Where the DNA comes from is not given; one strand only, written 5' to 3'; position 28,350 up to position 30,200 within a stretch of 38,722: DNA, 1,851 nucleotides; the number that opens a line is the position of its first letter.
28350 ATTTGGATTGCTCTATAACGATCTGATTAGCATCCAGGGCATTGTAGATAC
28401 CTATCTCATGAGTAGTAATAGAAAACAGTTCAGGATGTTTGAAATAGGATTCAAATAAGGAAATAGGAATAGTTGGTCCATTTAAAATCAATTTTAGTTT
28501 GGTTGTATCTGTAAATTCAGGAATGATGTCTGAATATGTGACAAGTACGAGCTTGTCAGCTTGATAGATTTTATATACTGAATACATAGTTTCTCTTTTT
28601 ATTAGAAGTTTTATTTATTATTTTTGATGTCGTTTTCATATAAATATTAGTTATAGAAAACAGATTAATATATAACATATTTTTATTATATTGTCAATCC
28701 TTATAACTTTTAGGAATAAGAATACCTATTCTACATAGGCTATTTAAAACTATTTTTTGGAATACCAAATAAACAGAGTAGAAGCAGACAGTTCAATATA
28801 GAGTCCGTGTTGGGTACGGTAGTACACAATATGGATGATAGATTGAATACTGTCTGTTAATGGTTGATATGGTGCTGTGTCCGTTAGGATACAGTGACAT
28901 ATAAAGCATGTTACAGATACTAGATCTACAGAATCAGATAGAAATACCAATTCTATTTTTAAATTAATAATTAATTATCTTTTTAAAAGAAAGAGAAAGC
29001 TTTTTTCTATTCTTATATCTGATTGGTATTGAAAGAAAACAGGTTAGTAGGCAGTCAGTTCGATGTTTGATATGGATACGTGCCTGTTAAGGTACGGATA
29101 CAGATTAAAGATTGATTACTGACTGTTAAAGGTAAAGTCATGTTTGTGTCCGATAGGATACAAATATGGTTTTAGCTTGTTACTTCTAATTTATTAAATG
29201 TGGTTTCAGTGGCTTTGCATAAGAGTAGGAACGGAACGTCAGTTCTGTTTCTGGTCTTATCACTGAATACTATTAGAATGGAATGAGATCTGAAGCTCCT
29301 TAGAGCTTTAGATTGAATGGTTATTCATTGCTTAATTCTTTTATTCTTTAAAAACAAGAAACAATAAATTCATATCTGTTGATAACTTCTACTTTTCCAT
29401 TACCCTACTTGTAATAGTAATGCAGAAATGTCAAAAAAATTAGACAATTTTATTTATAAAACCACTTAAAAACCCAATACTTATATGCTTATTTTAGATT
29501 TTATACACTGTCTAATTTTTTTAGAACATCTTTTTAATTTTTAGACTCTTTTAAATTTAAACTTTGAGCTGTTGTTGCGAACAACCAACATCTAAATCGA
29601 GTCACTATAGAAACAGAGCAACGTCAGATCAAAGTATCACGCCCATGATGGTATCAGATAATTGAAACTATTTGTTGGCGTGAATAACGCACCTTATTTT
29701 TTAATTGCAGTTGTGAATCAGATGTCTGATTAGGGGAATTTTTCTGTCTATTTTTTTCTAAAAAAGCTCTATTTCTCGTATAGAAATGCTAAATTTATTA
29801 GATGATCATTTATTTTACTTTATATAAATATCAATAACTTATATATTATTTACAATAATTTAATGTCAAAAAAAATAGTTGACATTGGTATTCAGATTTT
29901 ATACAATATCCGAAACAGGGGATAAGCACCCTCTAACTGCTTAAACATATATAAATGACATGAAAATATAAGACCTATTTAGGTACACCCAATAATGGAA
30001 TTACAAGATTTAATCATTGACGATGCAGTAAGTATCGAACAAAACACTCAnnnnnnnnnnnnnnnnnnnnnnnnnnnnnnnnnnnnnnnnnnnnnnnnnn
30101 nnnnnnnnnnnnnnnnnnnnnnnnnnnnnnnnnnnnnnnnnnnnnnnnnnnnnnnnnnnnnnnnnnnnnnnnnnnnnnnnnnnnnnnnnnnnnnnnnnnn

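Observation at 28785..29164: Two tandem paralogous ~110-nt structured elements with compensatory substitutions in a 1.4-kb gene-free region (candidate new ncRNA pair)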

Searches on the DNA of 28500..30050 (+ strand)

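Call 6: search_rna_families(source=window, start=28500, end=30050, threshold=evalue, max_evalue=10)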
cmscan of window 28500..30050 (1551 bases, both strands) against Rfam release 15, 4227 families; matches with E-value up to 10: 6.
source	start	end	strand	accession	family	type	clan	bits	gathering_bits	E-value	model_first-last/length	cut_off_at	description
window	28500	28598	+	RF00689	MIR390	Gene; miRNA;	-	19.9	77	0.69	1-121/121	no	MIR390 microRNA precursor family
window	29179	29285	+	RF03363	mir-6129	Gene; miRNA;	-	19.8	114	0.96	1-92/92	no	mir-6129 microRNA precursor family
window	28973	29026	+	RF04331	Plastid-clpP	Cis-reg;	-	18.4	55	5.5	1-69/69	no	Plastid-clpP 5UTR RNA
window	29636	29684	+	RF00344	snoZ267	Gene; snRNA; snoRNA; CD-box;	-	16.9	43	6.7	1-73/73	no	Small nucleolar RNA Z267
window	29058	29095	+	RF01611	ceN108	Gene; snRNA; snoRNA; CD-box;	-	16.1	50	4.9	1-70/70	no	Caenorhabditis snoRNA ceN108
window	29197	29231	+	RF02914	DUF805b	Cis-reg;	CL00115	12.6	35.6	3.4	1-35/35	no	DUF805b RNA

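Call 9: search_dna_similar(query=window:28590-29990:+, collection=phages, mode=distant, max_rows=40)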
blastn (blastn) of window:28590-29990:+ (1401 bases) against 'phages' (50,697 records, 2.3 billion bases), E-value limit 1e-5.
No match.

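Call 10: search_dna_similar(query=window:28590-29990:+, collection=plasmids, mode=distant, max_rows=40)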
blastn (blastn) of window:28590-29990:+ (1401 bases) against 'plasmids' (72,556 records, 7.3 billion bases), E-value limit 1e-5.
Records with a match: 27; places in all: 27; records where one place covers at least 80% of the query: 1.
Best place of each record, by identity: >=99% 1; 95-99% 2; 90-95% 15; 80-90% 6; 60-80% 3.
By first word of the organism name: Acinetobacter 27.
By predicted mobility (MOB-suite, as given by PLSDB): mobilizable 16; non-mobilizable 11.
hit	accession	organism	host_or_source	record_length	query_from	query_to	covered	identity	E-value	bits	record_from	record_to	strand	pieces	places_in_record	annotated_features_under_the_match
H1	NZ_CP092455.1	Acinetobacter sp. AHP123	cell culture,Activated sludge from ...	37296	1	1401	100%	100.0%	0e+0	2527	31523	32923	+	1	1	none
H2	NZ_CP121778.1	Acinetobacter johnsonii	Sputum,patient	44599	46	1397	79%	85.9%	0e+0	1251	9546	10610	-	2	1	none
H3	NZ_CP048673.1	Acinetobacter sp. YH12138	Pig,feces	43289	1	1398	64%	74.7%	1e-76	559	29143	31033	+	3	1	hypothetical protein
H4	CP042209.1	Acinetobacter baumannii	Whole organism,soil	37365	1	593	29%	92.4%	7e-93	593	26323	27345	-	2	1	hypothetical protein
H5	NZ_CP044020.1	Acinetobacter indicus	-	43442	1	730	30%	75.0%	4e-32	235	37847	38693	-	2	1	hypothetical protein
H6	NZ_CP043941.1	Acinetobacter lwoffii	-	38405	341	732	28%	78.4%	1e-77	299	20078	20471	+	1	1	none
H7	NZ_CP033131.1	Acinetobacter wuhouensis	Culture,Sewage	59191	3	544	18%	91.8%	1e-45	355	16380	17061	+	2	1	hypothetical protein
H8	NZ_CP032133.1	Acinetobacter chinensis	Culture,Sewage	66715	3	544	18%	91.7%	1e-46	358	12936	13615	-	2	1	hypothetical protein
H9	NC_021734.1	Acinetobacter baumannii BJAB0715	-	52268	3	544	18%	91.7%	1e-46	358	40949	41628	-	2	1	hypothetical protein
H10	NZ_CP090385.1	Acinetobacter towneri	-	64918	3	544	18%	91.7%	1e-46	358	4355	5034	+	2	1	hypothetical protein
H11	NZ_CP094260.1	Acinetobacter indicus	mixed culture,porcine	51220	3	544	18%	91.7%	1e-46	358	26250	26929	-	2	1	hypothetical protein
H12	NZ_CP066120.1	Acinetobacter bereziniae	Homo sapiens,sputum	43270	3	544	18%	91.7%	1e-46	358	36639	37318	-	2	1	hypothetical protein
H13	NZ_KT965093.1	Acinetobacter towneri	Homo sapiens,stool culture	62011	3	544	18%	91.7%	1e-46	358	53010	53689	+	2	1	hypothetical protein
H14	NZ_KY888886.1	Acinetobacter pittii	Canis lupus familiaris,nose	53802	3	544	18%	91.7%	1e-46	358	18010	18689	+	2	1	hypothetical protein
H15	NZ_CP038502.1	Acinetobacter baumannii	Homo sapiens,blood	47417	3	544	18%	91.3%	1e-45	354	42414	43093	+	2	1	hypothetical protein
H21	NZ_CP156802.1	Acinetobacter sp. ANC 7892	cattle,whole organism,cattle feces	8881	447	557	8%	94.6%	1e-39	172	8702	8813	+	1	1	none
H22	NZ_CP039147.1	Acinetobacter sp. 10FS3-1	pig,feces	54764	459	544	6%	97.7%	2e-31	145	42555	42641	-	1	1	none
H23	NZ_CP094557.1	Acinetobacter sp. YH12068_T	Pig,feces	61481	509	602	7%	80.9%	1e-14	90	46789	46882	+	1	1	none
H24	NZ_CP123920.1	Acinetobacter bereziniae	Homo sapiens,blood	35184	509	602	7%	80.9%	1e-14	90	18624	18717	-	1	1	none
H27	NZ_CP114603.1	Acinetobacter towneri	chicken,carcass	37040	685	732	3%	97.9%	2e-12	83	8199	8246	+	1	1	none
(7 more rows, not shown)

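Call 13: get_annotated_region(hit=H9, flank=4000)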
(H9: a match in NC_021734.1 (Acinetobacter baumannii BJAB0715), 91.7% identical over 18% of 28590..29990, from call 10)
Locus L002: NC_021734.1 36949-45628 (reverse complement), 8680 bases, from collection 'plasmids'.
description: Acinetobacter baumannii BJAB0715 plasmid pBJAB0715, complete sequence
organism: Acinetobacter baumannii BJAB0715 (NCBI taxid 1096996)
taxonomy: Bacteria; Pseudomonadota; Gammaproteobacteria; Moraxellales; Moraxellaceae; Acinetobacter; Acinetobacter baumannii; Acinetobacter baumannii BJAB0715
host: -; source: -; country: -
typing (MOB-suite, as given by PLSDB): mobilizable; relaxase MOBP
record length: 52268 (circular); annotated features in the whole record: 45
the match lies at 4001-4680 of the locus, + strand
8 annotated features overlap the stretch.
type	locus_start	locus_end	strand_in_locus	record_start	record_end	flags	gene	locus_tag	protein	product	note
CDS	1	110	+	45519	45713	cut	xseB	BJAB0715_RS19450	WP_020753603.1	exodeoxyribonuclease VII small subunit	GO:0006308 - DNA catabolic process [Evidence IEA]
CDS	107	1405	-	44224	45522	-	-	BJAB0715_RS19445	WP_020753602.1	Y-family DNA polymerase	-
CDS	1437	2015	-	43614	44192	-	umuD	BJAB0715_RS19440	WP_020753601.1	translesion error-prone DNA polymerase V autoproteolytic subunit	-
CDS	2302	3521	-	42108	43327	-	-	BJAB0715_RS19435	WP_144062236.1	IS3 family transposase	-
CDS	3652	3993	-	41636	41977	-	-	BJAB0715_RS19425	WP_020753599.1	hypothetical protein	-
CDS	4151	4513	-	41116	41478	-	-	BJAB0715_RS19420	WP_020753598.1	hypothetical protein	-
CDS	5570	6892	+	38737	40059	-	-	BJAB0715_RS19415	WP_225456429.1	hypothetical protein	-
CDS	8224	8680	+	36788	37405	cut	-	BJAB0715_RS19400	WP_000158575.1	AAA family ATPase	-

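Call 14: get_annotated_region(hit=H21, flank=5000)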
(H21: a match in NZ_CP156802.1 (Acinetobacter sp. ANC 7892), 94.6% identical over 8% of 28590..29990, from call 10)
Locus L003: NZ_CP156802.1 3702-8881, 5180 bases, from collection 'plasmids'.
description: Acinetobacter sp. ANC 7892 plasmid pANC7892.1, complete sequence
organism: Acinetobacter sp. ANC 7892 (NCBI taxid 3151489)
taxonomy: Bacteria; Pseudomonadota; Gammaproteobacteria; Moraxellales; Moraxellaceae; Acinetobacter; Acinetobacter sp. ANC 7892
host: -; source: cattle,whole organism,cattle feces; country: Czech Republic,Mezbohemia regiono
typing (MOB-suite, as given by PLSDB): non-mobilizable
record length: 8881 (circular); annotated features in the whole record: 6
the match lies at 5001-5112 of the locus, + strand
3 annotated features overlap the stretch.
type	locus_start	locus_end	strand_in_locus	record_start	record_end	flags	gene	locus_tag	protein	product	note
CDS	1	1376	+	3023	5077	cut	-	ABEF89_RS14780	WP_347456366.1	hypothetical protein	-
CDS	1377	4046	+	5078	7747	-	-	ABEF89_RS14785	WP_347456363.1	hypothetical protein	-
CDS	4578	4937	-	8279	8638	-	-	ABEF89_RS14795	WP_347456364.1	hypothetical protein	-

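Call 15: get_annotated_region(hit=H22, flank=4000)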
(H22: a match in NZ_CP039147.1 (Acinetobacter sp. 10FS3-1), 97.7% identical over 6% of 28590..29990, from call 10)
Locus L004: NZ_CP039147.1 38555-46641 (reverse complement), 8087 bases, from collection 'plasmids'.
description: Acinetobacter sp. 10FS3-1 plasmid p10FS3-1-4, complete sequence
organism: Acinetobacter sp. 10FS3-1 (NCBI taxid 2563897)
taxonomy: Bacteria; Pseudomonadota; Gammaproteobacteria; Moraxellales; Moraxellaceae; Acinetobacter; Acinetobacter sp. 10FS3-1
host: -; source: pig,feces; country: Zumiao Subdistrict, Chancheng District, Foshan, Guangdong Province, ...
typing (MOB-suite, as given by PLSDB): non-mobilizable
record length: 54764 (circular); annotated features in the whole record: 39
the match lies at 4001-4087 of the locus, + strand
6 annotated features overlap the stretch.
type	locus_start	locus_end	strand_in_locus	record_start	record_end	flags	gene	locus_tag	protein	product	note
CDS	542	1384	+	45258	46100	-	-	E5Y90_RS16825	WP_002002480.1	carbapenem-hydrolyzing class D beta-lactamase OXA-58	-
predicted_resistance_gene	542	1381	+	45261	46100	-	blaOXA-58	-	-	carbapenem-hydrolyzing class D beta-lactamase OXA-58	predicted by amrfinderplus; class BETA-LACTAM; identity 100.0%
CDS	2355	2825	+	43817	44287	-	-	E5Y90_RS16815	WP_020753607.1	AraC family ligand binding domain-containing protein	GO:0006355 - regulation of DNA-templated transcription [Evidence IEA]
CDS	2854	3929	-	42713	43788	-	-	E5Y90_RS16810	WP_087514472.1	IS3-like element ISAba20 family transposase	GO:0006313 - DNA transposition [Evidence IEA]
CDS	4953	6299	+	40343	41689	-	-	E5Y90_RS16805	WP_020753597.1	hypothetical protein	-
CDS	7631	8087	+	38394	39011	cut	-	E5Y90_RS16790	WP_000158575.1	AAA family ATPase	-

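Call 22: get_annotated_region(hit=H2, flank=3000)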
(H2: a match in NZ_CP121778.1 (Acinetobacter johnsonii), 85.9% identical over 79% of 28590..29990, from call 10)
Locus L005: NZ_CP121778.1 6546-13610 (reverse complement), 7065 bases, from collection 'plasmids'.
description: Acinetobacter johnsonii strain AYTCM plasmid pAYTCM-2, complete sequence
organism: Acinetobacter johnsonii (NCBI taxid 40214)
taxonomy: Bacteria; Pseudomonadota; Gammaproteobacteria; Moraxellales; Moraxellaceae; Acinetobacter; Acinetobacter johnsonii
host: -; source: Sputum,patient; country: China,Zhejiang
typing (MOB-suite, as given by PLSDB): non-mobilizable
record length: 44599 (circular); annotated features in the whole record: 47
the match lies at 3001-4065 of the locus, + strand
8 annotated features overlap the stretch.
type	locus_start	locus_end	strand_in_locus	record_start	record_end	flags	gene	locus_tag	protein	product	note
CDS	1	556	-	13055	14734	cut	-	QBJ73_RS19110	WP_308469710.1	portal protein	-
CDS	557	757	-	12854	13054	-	-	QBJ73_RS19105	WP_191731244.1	hypothetical protein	-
CDS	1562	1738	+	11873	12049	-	-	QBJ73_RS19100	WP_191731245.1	hypothetical protein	-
CDS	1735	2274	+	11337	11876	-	-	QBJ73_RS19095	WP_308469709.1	acetyltransferase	-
CDS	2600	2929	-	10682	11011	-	-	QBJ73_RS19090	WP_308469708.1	hypothetical protein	-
CDS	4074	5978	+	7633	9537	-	-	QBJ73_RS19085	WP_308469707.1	hypothetical protein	-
CDS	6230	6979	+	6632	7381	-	-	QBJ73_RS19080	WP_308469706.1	phage regulatory protein/antirepressor Ant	-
CDS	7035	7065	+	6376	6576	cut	-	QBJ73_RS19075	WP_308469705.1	hypothetical protein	-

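Call 23: get_annotated_region(hit=H3, flank=3000)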
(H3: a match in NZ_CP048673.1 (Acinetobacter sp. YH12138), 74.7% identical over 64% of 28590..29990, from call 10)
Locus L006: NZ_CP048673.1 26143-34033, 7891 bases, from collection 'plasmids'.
description: Acinetobacter sp. YH12138 strain YH12138_T plasmid pYH12138-3, complete sequence
organism: Acinetobacter sp. YH12138 (NCBI taxid 2601122)
taxonomy: Bacteria; Pseudomonadota; Gammaproteobacteria; Moraxellales; Moraxellaceae; Acinetobacter; Acinetobacter sp. YH12138
host: -; source: Pig,feces; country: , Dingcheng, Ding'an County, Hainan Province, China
typing (MOB-suite, as given by PLSDB): non-mobilizable
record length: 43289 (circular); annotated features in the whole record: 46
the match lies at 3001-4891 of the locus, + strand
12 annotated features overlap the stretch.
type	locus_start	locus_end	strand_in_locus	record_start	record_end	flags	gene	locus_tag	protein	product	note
CDS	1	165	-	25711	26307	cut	-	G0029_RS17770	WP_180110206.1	hypothetical protein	-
CDS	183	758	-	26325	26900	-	-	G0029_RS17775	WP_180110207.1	hypothetical protein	-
CDS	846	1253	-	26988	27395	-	-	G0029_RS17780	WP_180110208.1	hypothetical protein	-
CDS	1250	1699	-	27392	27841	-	-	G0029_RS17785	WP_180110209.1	hypothetical protein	-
CDS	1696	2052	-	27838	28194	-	-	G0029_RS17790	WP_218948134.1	hypothetical protein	-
CDS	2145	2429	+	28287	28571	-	-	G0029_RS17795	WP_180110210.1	antitoxin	-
CDS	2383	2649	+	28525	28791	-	-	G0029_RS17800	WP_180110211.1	type II toxin-antitoxin system RelE/ParE family toxin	GO:0030541 - plasmid partitioning [Evidence IEA]; GO:0051290 - protein heterotetramerization [Evidence IEA]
CDS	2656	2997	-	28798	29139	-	-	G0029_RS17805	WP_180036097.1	hypothetical protein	-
CDS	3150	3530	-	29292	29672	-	-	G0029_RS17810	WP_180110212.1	hypothetical protein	-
CDS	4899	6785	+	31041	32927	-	-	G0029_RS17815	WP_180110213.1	hypothetical protein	-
CDS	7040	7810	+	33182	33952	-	-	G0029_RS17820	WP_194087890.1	phage antirepressor KilAC domain-containing protein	-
CDS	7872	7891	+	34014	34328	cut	-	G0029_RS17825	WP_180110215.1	hypothetical protein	-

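Call 24: get_annotated_region(hit=H4, flank=3000)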
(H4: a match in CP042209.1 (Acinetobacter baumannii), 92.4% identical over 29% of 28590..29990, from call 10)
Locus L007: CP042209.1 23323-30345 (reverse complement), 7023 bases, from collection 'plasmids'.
description: Acinetobacter baumannii strain DS002 plasmid pTS37365, complete sequence
organism: Acinetobacter baumannii (NCBI taxid 470)
taxonomy: Bacteria; Pseudomonadota; Gammaproteobacteria; Moraxellales; Moraxellaceae; Acinetobacter; Acinetobacter baumannii
host: -; source: Whole organism,soil; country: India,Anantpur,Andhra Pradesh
typing (MOB-suite, as given by PLSDB): non-mobilizable
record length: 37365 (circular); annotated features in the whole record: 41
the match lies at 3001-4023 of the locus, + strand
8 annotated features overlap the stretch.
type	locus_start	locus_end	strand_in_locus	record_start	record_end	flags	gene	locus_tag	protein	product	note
CDS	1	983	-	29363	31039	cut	-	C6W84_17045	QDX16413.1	hypothetical protein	-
CDS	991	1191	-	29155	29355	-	-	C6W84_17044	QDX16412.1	hypothetical protein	-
CDS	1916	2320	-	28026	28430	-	-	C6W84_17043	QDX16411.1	hypothetical protein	-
CDS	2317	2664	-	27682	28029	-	-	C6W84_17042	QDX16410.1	hypothetical protein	-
CDS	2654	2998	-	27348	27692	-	-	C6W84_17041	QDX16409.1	hypothetical protein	-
CDS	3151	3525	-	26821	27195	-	-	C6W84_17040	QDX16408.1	hypothetical protein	-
CDS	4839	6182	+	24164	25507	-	-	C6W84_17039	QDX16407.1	hypothetical protein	-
CDS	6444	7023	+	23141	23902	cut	-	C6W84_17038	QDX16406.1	hypothetical protein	-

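Call 25: get_annotated_region(hit=H5, flank=3000)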
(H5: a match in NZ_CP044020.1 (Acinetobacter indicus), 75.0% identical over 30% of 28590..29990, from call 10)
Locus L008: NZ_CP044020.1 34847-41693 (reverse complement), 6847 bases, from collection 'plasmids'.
description: Acinetobacter indicus strain HY20 plasmid pAI02, complete sequence
organism: Acinetobacter indicus (NCBI taxid 756892)
taxonomy: Bacteria; Pseudomonadota; Gammaproteobacteria; Moraxellales; Moraxellaceae; Acinetobacter; Acinetobacter indicus
host: -; source: -; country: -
typing (MOB-suite, as given by PLSDB): non-mobilizable
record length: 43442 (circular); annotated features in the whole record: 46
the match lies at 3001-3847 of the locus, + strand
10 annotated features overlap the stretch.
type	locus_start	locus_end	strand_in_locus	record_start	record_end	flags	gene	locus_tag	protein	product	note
CDS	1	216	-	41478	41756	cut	-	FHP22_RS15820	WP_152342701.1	hypothetical protein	-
CDS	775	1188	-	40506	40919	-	-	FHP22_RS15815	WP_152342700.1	hypothetical protein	-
CDS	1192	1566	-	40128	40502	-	-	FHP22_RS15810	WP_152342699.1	hypothetical protein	-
CDS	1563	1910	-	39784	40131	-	-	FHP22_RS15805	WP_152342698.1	hypothetical protein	-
CDS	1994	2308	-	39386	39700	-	-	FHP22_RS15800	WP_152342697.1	helix-turn-helix domain-containing protein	-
CDS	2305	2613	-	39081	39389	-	-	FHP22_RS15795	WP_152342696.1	transcriptional regulator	-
CDS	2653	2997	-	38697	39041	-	-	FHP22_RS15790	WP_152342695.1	hypothetical protein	-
CDS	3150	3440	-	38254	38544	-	-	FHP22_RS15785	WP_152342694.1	hypothetical protein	-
CDS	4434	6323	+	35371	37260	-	-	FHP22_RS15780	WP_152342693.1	DEAD/DEAH box helicase family protein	-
CDS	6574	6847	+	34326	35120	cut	-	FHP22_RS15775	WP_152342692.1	phage antirepressor KilAC domain-containing protein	-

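Call 26: get_annotated_region(hit=H6, flank=3000)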
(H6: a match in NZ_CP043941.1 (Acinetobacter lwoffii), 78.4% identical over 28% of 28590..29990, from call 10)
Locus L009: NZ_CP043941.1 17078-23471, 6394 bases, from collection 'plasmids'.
description: Acinetobacter lwoffii strain ZS207 plasmid pZS-1, complete sequence
organism: Acinetobacter lwoffii (NCBI taxid 28090)
taxonomy: Bacteria; Pseudomonadota; Gammaproteobacteria; Moraxellales; Moraxellaceae; Acinetobacter; Acinetobacter lwoffii
host: -; source: -; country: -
typing (MOB-suite, as given by PLSDB): mobilizable; relaxase MOBP
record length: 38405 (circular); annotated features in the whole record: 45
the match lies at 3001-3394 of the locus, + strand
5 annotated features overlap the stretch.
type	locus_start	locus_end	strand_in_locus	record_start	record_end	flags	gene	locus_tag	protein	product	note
CDS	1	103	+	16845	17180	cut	tnpB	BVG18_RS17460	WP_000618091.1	IS66 family insertion sequence element accessory protein TnpB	-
CDS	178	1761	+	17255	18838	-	-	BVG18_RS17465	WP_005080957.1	IS66-like element ISAba25 family transposase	GO:0006313 - DNA transposition [Evidence IEA]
CDS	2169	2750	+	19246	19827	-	-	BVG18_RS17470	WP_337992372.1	lecithin retinol acyltransferase family protein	-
CDS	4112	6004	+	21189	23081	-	-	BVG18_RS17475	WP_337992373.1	DEAD/DEAH box helicase family protein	-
CDS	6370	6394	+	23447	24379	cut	-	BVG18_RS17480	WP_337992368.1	IS5 family transposase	-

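Call 27: get_annotated_region(hit=H23, flank=3000)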
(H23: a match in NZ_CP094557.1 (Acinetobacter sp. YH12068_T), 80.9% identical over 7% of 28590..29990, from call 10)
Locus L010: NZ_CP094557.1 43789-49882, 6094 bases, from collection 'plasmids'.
description: Acinetobacter sp. YH12068_T plasmid pYH12068-2, complete sequence
organism: Acinetobacter sp. YH12068_T (NCBI taxid 2929515)
taxonomy: Bacteria; Pseudomonadota; Gammaproteobacteria; Moraxellales; Moraxellaceae; Acinetobacter; Acinetobacter sp. YH12068 T
host: -; source: Pig,feces; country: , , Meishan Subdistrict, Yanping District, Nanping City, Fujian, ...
typing (MOB-suite, as given by PLSDB): non-mobilizable
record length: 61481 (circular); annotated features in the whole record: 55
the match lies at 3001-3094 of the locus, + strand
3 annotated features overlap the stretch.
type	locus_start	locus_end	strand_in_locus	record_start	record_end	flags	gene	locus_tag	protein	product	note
CDS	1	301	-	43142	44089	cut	-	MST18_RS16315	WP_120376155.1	nucleotidyl transferase AbiEii/AbiGii toxin family protein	-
CDS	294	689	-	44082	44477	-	-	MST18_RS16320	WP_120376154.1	DUF6088 family protein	-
CDS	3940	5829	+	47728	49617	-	-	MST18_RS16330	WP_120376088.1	DEAD/DEAH box helicase family protein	-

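Call 28: get_annotated_region(hit=H24, flank=3000)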
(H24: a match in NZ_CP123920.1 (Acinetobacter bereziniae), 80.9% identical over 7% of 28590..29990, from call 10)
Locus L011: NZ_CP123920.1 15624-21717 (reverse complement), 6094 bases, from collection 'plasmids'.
description: Acinetobacter bereziniae strain UCO-554 plasmid unnamed2, complete sequence
organism: Acinetobacter bereziniae (NCBI taxid 106648)
taxonomy: Bacteria; Pseudomonadota; Gammaproteobacteria; Moraxellales; Moraxellaceae; Acinetobacter; Acinetobacter bereziniae
host: -; source: Homo sapiens,blood; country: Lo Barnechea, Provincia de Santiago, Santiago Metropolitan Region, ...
typing (MOB-suite, as given by PLSDB): mobilizable; relaxase MOBP
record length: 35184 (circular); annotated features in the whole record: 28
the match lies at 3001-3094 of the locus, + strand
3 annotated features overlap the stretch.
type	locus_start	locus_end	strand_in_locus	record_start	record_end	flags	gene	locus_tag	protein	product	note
CDS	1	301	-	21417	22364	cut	-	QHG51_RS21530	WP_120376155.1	nucleotidyl transferase AbiEii/AbiGii toxin family protein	-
CDS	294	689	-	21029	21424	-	-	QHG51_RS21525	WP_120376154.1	DUF6088 family protein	-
CDS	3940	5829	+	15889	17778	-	-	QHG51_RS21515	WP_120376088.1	DEAD/DEAH box helicase family protein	-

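Call 29: get_annotated_region(hit=H27, flank=3000)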
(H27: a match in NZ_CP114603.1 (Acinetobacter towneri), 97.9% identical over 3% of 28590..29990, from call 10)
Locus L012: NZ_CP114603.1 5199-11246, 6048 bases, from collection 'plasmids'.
description: Acinetobacter towneri strain TT1-3_T plasmid pTT1-3-2, complete sequence
organism: Acinetobacter towneri (NCBI taxid 202956)
taxonomy: Bacteria; Pseudomonadota; Gammaproteobacteria; Moraxellales; Moraxellaceae; Acinetobacter; Acinetobacter towneri
host: -; source: chicken,carcass; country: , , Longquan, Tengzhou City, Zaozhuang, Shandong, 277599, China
typing (MOB-suite, as given by PLSDB): mobilizable; relaxase MOBP
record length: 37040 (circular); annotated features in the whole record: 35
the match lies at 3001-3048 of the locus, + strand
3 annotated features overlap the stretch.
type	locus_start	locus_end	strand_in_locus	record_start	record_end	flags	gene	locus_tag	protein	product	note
CDS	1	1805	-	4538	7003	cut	-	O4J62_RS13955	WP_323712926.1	hypothetical protein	-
CDS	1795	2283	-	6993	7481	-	mobC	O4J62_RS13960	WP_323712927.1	plasmid mobilization relaxosome protein MobC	-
CDS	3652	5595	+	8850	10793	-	-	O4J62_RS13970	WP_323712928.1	DEAD/DEAH box helicase family protein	-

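Call 56: build_rna_model(alignment_id=A2, structure=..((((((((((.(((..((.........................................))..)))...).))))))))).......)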
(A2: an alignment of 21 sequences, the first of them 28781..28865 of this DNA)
Model R1 built from alignment A2 (21 sequences, 89 columns); structure: as given.
model positions 87; base pairs 15; branch points 0; effective number of sequences 2.67; information 0.654 bits per position. Calibrated on 0.2 Mb of random sequence (short: E-values are rough).
structure used (alignment columns):
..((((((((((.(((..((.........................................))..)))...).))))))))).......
